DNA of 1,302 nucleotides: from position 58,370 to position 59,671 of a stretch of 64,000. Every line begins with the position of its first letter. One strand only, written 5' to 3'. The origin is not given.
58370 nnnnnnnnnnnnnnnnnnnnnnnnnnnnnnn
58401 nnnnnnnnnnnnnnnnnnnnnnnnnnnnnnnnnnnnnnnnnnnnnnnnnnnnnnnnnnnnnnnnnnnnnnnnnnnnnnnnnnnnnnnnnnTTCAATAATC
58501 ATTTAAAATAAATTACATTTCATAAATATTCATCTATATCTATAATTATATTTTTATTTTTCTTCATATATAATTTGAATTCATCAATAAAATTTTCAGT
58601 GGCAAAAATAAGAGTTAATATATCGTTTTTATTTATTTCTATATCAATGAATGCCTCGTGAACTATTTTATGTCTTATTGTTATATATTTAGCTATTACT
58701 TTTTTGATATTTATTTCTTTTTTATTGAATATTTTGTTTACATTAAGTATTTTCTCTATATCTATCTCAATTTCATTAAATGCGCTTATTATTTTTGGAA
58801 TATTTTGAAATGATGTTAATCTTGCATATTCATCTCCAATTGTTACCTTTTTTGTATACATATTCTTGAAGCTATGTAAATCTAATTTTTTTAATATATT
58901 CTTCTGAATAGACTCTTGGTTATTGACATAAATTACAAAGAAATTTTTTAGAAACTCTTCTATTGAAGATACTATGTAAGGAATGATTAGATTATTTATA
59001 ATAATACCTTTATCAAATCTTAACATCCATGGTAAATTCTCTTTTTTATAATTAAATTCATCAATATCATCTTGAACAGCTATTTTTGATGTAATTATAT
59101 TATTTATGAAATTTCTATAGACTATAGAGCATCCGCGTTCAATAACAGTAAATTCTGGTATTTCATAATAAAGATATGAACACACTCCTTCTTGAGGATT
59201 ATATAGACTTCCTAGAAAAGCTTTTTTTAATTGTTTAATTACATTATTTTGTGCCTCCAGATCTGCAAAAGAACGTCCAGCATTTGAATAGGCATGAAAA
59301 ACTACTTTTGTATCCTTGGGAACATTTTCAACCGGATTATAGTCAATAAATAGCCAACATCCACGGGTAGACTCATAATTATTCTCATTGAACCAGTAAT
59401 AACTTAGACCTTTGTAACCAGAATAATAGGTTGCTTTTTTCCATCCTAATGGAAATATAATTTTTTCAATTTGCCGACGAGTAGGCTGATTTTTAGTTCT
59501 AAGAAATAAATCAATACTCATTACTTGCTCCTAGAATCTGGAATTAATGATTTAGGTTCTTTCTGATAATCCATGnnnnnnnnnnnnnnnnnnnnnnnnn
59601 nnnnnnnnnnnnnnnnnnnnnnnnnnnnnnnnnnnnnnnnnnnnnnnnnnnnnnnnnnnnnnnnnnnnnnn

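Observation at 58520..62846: Very AT-rich two-gene cargo (HEPN-like and PIN-like/TM proteins) flanking an IS5 remnant inside the integrated element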

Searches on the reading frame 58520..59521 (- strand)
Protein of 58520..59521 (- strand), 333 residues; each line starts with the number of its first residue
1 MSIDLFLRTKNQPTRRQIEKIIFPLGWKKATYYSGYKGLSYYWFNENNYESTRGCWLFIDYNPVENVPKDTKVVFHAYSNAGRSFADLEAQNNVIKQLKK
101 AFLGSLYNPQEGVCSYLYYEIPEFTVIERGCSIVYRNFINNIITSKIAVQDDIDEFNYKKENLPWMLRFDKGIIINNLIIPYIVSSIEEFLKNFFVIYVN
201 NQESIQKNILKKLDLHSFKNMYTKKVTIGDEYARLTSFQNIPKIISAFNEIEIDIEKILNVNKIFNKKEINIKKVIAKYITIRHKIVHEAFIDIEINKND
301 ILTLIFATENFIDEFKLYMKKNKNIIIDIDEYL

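Call 3: search_protein_families(library=pfam, proteins=[window:58520-59521:-], max_evalue=1)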
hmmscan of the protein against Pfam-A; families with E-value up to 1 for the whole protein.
window:58520-59521:- (333 aa): 2 families
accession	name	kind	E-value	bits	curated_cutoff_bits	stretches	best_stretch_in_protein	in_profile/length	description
PF18735.6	HEPN_RiboL-PSP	-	1.4e-06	28.8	28.4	1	175-319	30-189/191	RiboL-PSP-HEPN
PF23153.1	Aip3p_Bud6_N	-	0.081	13.6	27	0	206-263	11-64/109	Aip3p/Bud6 N-terminal domain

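Call 4: search_protein_families(library=padloc, proteins=[window:58520-59521:-], max_evalue=1)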
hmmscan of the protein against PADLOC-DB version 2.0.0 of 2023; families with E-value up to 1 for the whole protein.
window:58520-59521:- (333 aa): 0 families

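Call 5: search_protein_families(library=ncbifam, proteins=[window:58520-59521:-], max_evalue=1)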
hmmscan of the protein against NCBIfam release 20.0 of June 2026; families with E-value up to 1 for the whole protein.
window:58520-59521:- (333 aa): 0 families

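Call 10: find_homologous_proteins(query=window:58520-59521:-)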
Query window:58520-59521:- (333 aa): 14 proteins with E <= 0.001 among 3181 candidates.
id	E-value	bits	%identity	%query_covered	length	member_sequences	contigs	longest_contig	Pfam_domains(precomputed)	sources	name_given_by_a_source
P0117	1.1e-215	733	100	100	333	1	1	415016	PF18735.7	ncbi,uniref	ncbi:HEPN domain-containing protein [Herpetosiphon gulosus]|uniref:Apea-like HEPN domain-containing 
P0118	2.0e-79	285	42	100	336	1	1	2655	PF18735.7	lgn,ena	-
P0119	8.5e-79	283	44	100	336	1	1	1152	PF18735.7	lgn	-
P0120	2.8e-77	278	41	100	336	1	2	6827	-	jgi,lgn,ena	-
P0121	1.2e-76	276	42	100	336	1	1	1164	-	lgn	-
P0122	5.1e-74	267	40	100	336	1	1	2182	PF18735.7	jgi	-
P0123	1.5e-66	243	41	100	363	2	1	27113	PF18735.7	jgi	-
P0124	7.5e-64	234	38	100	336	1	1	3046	-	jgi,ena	-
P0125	3.7e-61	225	40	100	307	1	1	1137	-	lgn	-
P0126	1.0e-49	188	35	100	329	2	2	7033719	-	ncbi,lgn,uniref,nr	ncbi:hypothetical protein QUF95_21045 [Paenibacillus silvae]|uniref:hypothetical protein n=1 Tax=Pae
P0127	9.7e-48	181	47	55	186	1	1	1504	-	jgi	jgi:hypothetical protein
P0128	1.1e-39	155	32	97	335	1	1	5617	-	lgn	-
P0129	2.0e-32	131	32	98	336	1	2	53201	-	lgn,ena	-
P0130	1.4e-23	102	28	89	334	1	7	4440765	PF18735.7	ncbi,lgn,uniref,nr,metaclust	ncbi:hypothetical protein [Bacillus licheniformis]|uniref:hypothetical protein n=1 Tax=Bacillus lich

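Call 17: find_encoding_contigs(protein=P0123, flank=8000, max_places=2)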
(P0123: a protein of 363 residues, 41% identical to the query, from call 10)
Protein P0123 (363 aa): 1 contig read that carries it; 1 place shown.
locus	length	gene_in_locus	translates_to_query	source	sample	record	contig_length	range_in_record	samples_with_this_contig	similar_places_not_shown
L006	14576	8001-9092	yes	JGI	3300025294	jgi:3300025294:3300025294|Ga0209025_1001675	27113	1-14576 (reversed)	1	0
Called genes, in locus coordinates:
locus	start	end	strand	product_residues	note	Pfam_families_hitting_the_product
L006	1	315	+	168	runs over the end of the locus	-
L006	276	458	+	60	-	-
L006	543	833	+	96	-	PF01371:Trp_repressor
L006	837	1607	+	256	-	PF01903:CbiX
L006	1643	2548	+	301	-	PF00781:DAGK_cat, PF19279:YegS_C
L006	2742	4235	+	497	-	PF01938:TRAM, PF05958:tRNA_U5-meth_tr, PF02475:TRM5-TYW2_MTfase (weak), PF06325:PrmA (faint), PF09445:Methyltransf_15 (faint), PF13649:Methyltransf_25, PF13847:Methyltransf_31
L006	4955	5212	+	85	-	-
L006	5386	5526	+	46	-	-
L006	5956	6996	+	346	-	PF19749:DUF6236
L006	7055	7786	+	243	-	-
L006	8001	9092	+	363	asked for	PF18735:HEPN_RiboL-PSP (weak)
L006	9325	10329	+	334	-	PF13365:Trypsin_2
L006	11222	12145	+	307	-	-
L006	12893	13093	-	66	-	PF04025:RemA-like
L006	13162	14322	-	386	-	-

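Call 18: find_encoding_contigs(protein=P0126, flank=8000, max_places=2)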
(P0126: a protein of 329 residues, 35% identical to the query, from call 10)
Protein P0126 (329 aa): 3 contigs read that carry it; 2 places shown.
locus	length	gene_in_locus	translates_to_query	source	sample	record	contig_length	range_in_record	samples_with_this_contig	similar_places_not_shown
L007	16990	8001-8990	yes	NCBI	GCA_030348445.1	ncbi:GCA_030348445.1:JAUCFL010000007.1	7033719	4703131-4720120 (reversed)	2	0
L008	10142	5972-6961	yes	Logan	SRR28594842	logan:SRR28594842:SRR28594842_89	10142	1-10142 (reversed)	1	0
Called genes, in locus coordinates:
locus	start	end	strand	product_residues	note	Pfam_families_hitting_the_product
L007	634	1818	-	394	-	PF01609:DDE_Tnp_1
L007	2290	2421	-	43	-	-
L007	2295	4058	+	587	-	PF01938:TRAM, PF06325:PrmA (faint), PF05958:tRNA_U5-meth_tr, PF02475:TRM5-TYW2_MTfase (weak), PF05175:MTS (faint), PF09445:Methyltransf_15 (weak), PF13847:Methyltransf_31, PF13649:Methyltransf_25 (weak)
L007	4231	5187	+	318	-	PF24390:PRTase-CE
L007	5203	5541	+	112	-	-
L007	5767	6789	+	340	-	PF00078:RVT_1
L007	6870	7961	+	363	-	-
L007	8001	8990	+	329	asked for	-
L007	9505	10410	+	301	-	-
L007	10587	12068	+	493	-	PF00239:Resolvase, PF07508:Recombinase, PF13408:Zn_ribbon_recom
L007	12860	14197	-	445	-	PF00083:Sugar_tr (faint), PF13347:MFS_2 (weak), PF07690:MFS_1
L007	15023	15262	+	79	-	PF00550:PP-binding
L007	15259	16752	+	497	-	PF00501:AMP-binding, PF13193:AMP-binding_C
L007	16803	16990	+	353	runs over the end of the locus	-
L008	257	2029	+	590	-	PF01938:TRAM, PF06325:PrmA (faint), PF05958:tRNA_U5-meth_tr, PF02475:TRM5-TYW2_MTfase (weak), PF05175:MTS (faint), PF09445:Methyltransf_15 (weak), PF13847:Methyltransf_31, PF13649:Methyltransf_25 (weak)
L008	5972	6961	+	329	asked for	-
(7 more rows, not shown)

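Call 19: find_encoding_contigs(protein=P0129, flank=8000, max_places=2)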
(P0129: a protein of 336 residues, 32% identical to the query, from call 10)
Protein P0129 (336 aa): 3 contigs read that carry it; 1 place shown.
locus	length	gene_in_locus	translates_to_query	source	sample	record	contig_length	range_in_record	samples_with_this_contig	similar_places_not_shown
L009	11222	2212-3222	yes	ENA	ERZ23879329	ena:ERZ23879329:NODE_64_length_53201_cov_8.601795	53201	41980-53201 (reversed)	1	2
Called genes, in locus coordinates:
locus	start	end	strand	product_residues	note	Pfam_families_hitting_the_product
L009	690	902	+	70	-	-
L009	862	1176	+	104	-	-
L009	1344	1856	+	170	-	PF20320:DUF6615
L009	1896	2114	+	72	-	-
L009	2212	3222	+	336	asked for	-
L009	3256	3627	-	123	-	-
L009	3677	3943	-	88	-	-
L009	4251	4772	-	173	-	PF01844:HNH (weak)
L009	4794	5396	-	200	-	PF00665:rve, PF13683:rve_3, PF13333:rve_2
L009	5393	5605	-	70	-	PF13276:HTH_21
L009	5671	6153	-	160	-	PF01527:HTH_Tnp_1 (weak), PF13551:HTH_29 (faint), PF13518:HTH_28 (weak)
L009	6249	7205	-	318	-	PF14491:DUF4435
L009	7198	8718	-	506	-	PF04760:IF2_N (weak), PF13175:AAA_15, PF00005:ABC_tran (faint), PF13304:AAA_21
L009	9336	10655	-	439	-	-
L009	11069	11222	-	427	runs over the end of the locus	-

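Call 36: predict_structure(alignment_id=A2)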
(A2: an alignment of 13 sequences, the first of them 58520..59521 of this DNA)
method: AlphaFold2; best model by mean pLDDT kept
length: 333 residues; sequences in the alignment: 13
mean_pLDDT: 84.7   pTM: 0.73
mean pLDDT of the five models: 84.7, 84.1, 82.8, 82.3, 79.8
residues with pLDDT >= 90: 155; 70-90: 129; 50-70: 43; < 50: 6
segments of 3 or more residues with pLDDT < 50: 157-160
pLDDT, mean of each block of 10 residues (from residue 1): 86 93 92 66 75 82 76 89 80 94 88 74 84 92 82 49 55 77 95 96 90 85 87 88 93 95 95 95 86 81 95 96 90 71
secondary structure, 60 per line:
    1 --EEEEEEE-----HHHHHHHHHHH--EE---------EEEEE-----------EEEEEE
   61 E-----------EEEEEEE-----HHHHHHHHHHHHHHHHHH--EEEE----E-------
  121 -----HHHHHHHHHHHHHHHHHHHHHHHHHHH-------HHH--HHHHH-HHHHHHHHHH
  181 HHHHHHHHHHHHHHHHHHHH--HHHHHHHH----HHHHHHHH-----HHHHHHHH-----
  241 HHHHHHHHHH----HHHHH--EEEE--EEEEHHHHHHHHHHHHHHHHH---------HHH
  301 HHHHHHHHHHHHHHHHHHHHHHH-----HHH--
elements in order: E3-9 H15-25 E39-43 E55-61 E73-79 H85-102 E105-108 H126-152 H165-169 H171-200 H203-210 H215-222 H228-235 H241-250 H255-259 E262-265 E268-271 H272-288 H298-323

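Call 40: search_protein_families(library=pfam, proteins=[L007:6870-7961:+, L007:9505-10410:+, L006:7055-7786:+, L006:5956-6996:+, L009:1344-1856:+], max_evalue=0.05)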
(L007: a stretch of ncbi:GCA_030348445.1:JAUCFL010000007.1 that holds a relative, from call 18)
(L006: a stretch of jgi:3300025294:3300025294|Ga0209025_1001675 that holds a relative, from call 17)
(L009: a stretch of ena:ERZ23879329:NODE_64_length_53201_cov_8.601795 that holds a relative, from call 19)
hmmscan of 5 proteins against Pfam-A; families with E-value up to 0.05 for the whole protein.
L007:6870-7961:+ (363 aa): 0 families

L007:9505-10410:+ (301 aa): 1 family
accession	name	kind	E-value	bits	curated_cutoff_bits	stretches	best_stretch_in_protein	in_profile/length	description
PF05144.20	Phage_CRI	-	1e-09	38.9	21.7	1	56-190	62-212/232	Replication-associated protein G2P N-terminal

L006:7055-7786:+ (243 aa): 1 family
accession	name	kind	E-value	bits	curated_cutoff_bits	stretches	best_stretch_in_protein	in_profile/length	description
PF22451.2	NirdL-like_HTH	-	0.018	15.1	27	0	177-200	24-47/47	Siroheme decarboxylase NirDL-like HTH domain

L006:5956-6996:+ (346 aa): 1 family
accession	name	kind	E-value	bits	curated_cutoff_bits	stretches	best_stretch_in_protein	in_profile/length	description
PF19749.4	DUF6236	-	1.8e-08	34.4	26.2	1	179-283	171-272/324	Family of unknown function (DUF6236)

L009:1344-1856:+ (170 aa): 1 family
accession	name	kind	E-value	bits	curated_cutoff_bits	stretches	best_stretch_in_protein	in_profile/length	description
PF20320.3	DUF6615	-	6.8e-14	52.5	23.8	1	60-134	50-134/289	Family of unknown function (DUF6615)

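Call 43: find_related_loci(query=A2, collection=metagenome_contigs, flank=10000)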
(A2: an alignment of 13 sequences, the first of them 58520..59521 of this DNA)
Query A2 (333 aa) in metagenome_contigs; peptide patterns used: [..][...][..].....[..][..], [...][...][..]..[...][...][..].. (x = any residue, [..] = any of these).
331 stretches matched a pattern; 5 encode a relative of the query (tblastn E <= 1e-3); 5 distinct loci.
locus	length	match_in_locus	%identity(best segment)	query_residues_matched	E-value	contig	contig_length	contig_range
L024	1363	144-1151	41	1-333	1e-89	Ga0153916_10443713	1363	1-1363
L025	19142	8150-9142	41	1-333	6e-75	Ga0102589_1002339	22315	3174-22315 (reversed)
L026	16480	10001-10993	41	1-333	6e-75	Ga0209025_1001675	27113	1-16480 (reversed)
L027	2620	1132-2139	38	1-333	9e-73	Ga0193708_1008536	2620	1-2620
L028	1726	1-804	33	70-333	1e-39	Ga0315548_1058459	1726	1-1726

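Call 44: find_related_loci(query=A2, collection=viral_contigs, flank=10000)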
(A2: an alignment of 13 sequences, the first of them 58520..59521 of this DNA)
Query A2 (333 aa) in viral_contigs; peptide patterns used: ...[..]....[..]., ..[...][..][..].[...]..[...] (x = any residue, [..] = any of these).
18 stretches matched a pattern; 1 encode a relative of the query (tblastn E <= 1e-3); 1 distinct loci.
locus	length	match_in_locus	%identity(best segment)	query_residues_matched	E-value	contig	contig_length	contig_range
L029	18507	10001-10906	27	41-323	9e-29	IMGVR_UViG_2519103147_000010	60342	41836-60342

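Call 49: search_solved_structures(query=A2, max_evalue=10, show_alignments=2)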
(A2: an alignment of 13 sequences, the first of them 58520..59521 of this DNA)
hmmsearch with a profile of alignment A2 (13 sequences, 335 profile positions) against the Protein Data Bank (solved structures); distinct sequences matched with E-value up to 10: 2.
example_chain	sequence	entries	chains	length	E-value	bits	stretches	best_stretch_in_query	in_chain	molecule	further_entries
6tnf_B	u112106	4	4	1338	0.022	16.9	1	131-204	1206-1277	Fanconi anemia complementation group I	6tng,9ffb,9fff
8a2q_B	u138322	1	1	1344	0.022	16.9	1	131-204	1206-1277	Fanconi anemia complementation group I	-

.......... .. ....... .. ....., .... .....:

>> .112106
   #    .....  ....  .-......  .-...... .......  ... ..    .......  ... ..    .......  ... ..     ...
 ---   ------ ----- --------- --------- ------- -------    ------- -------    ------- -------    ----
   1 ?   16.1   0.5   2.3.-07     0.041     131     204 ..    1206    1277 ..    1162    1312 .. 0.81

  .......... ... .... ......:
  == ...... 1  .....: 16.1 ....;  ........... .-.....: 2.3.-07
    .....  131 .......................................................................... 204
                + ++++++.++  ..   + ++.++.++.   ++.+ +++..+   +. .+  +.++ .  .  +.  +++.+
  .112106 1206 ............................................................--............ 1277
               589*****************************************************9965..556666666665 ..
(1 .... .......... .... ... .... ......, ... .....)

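Call 51: search_protein_families(library=phrogs, proteins=[window:58520-59521:-], max_evalue=0.01)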
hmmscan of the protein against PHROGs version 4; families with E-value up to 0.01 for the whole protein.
window:58520-59521:- (333 aa): 1 family
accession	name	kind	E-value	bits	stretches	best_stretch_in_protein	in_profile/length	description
phrog_32011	-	unknown function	0.0055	17.7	1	204-227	8-32/45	-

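Call 70: find_encoding_contigs(protein=P0117, flank=10000, max_places=3)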
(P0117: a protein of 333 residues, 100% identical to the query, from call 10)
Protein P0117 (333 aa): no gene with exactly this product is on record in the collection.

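Call 72: find_encoding_contigs(protein=P0130, flank=8000, max_places=2)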
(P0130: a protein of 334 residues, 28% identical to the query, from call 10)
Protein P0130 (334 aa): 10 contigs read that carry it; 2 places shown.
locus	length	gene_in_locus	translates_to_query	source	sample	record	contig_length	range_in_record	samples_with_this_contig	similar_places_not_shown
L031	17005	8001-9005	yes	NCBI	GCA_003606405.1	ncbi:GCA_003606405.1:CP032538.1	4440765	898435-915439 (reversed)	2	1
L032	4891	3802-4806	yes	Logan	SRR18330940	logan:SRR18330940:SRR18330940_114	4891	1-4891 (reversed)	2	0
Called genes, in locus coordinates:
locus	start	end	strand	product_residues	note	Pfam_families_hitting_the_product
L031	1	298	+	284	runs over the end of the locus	-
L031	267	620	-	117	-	-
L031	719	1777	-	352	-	PF18106:Rol_Rep_N, PF02486:Rep_trans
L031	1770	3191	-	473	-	-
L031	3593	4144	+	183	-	-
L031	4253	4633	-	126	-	PF06125:DUF961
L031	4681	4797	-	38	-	-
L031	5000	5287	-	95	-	-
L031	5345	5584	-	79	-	-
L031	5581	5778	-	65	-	-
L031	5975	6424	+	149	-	PF13560:HTH_31, PF01381:HTH_3, PF12844:HTH_19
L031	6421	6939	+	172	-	PF06114:Peptidase_M78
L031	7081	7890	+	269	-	PF14355:Abi_C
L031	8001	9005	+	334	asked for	PF18735:HEPN_RiboL-PSP (weak)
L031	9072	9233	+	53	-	PF03190:Thioredox_DsbH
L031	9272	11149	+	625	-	PF03190:Thioredox_DsbH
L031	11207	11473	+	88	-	-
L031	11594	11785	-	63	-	PF17340:DUF5370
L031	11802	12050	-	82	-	PF17334:CsgA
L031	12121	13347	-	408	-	PF07690:MFS_1, PF00083:Sugar_tr (weak), PF05977:MFS_3 (weak)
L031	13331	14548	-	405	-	PF02222:ATP-grasp (faint), PF02655:ATP-grasp_3 (weak), PF13535:ATP-grasp_4 (faint)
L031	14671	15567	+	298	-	PF00126:HTH_1, PF03466:LysR_substrate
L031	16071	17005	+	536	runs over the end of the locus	PF17203:sCache_3_2 (weak), PF14689:SPOB_a, PF02518:HATPase_c, PF14501:HATPase_c_5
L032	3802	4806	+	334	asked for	PF18735:HEPN_RiboL-PSP (weak)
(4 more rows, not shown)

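Call 80: search_protein_families(library=pfam, alignment_id=A2, max_evalue=0.1)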
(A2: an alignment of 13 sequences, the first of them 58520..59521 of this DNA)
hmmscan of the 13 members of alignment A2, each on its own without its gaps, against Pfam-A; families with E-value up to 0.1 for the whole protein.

A. member 1, window:58520-59521:- (333 aa): 2 families
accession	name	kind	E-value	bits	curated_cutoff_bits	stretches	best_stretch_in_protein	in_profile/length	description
PF18735.6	HEPN_RiboL-PSP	-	1.4e-06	28.8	28.4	1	175-319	30-189/191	RiboL-PSP-HEPN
PF23153.1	Aip3p_Bud6_N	-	0.081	13.6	27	0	206-263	11-64/109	Aip3p/Bud6 N-terminal domain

B. families by the number of members that match (of 13 scanned): 5 families
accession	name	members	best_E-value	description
PF18735.6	HEPN_RiboL-PSP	13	1.4e-06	RiboL-PSP-HEPN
PF12358.13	DUF3644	4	0.012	Domain of unknown function (DUF3644)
PF10474.15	Syndetin_C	1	0.0017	Syndetin, C-terminal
PF14043.11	WVELL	1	0.0033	WVELL protein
PF23153.1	Aip3p_Bud6_N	1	0.081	Aip3p/Bud6 N-terminal domain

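Call 82: search_protein_families(library=padloc, alignment_id=A4, max_evalue=0.01)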
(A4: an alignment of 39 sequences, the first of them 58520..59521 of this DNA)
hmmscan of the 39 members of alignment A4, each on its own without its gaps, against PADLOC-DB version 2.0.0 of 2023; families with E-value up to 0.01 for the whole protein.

A. member 1, window:58520-59521:- (333 aa): 0 families

B. families by the number of members that match (of 39 scanned): 12 families
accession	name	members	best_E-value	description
PDLC03843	LeoC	3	0.0016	-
PDLC02743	PbeC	2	1.3e-05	PbeC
PDLC03875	LmuC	1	0.00019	-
PDLC02723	PbeC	1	0.00042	PbeC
PDLC01982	CARF_m3--CARF_PIN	1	0.0012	-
PDLC03859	LmuB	1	0.0022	-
PDLC01657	Cas12b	1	0.0027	Cas12b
PDLC03865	LmuB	1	0.0037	-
PDLC01177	CorA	1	0.0077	CorA-like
PDLC04634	PDC-M40C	1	0.0081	-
PDLC02750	PbeC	1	0.0091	PbeC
PDLC00638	ZorA2|ZorA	1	0.0094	MotA/ExbB/TolQ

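Call 86: search_dna_similar(query=window:58523-59521:-, collection=plasmids, mode=protein, max_evalue=0.00001, max_rows=12)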
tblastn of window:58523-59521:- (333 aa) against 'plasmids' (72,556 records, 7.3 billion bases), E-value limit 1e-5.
No match.

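Call 87: search_dna_similar(query=window:58523-59521:-, collection=phages, mode=protein, max_evalue=0.00001, max_rows=10)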
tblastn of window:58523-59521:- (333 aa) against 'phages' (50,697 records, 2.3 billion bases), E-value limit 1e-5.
No match.
